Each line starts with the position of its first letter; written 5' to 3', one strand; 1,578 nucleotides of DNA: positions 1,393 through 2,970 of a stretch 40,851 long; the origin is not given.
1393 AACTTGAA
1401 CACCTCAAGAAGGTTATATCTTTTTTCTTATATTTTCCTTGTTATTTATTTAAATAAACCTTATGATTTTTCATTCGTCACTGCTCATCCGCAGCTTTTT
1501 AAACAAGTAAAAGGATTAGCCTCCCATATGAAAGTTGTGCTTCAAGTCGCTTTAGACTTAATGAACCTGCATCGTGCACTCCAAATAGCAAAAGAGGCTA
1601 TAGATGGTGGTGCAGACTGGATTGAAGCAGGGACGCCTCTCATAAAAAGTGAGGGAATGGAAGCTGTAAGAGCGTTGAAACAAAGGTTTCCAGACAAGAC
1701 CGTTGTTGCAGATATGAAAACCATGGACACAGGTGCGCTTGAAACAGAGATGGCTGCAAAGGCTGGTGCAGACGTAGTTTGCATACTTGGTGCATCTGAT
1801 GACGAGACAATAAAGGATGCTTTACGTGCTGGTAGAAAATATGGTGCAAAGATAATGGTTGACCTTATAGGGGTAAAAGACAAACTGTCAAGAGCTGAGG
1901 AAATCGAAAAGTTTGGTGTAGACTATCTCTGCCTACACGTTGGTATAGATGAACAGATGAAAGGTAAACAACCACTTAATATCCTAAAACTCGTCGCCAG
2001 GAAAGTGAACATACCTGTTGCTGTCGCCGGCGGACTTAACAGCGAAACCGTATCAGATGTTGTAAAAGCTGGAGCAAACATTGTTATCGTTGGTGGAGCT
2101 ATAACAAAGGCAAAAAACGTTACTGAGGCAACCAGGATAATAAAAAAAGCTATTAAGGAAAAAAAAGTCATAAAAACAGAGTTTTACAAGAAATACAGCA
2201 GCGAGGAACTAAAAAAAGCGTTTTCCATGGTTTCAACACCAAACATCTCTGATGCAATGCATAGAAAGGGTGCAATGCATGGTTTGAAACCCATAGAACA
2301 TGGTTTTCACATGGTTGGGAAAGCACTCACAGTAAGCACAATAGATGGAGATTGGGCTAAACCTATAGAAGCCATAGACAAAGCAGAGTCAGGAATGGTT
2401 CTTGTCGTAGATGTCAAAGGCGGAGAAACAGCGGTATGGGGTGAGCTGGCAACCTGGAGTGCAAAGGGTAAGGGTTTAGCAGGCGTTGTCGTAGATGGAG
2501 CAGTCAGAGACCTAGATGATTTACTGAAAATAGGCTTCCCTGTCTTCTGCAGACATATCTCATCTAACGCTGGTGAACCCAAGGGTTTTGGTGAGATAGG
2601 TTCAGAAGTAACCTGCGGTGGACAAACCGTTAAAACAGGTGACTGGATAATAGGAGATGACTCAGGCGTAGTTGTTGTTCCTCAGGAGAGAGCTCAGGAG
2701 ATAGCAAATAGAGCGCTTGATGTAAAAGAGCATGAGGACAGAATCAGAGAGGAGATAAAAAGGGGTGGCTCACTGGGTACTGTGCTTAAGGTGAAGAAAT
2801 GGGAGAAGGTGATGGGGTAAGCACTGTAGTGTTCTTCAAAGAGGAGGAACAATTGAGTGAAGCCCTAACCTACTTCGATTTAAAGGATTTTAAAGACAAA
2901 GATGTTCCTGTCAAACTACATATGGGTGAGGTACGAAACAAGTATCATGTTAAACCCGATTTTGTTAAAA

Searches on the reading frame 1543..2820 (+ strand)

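Call 64: search_protein_families(library=pfam, proteins=[window:1543-2820:+], max_evalue=0.0001)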
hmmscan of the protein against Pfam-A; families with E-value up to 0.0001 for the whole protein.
window:1543-2820:+ (425 aa): 4 families
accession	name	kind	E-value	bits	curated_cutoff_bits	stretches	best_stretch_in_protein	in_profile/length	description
PF03737.21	RraA-like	-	3.8e-46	157.5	24.5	1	232-378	1-152/152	Aldolase/RraA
PF00215.30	OMPdecase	-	2e-38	133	27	1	1-198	4-219/221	Orotidine 5'-phosphate decarboxylase / HUMPS family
PF02581.23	TMP-TENI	-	3.8e-06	26.8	27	1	97-187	89-180/180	Thiamine monophosphate synthase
PF04131.20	NanE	-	8.3e-05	22.3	27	0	68-195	57-184/192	Putative N-acetylmannosamine-6-phosphate epimerase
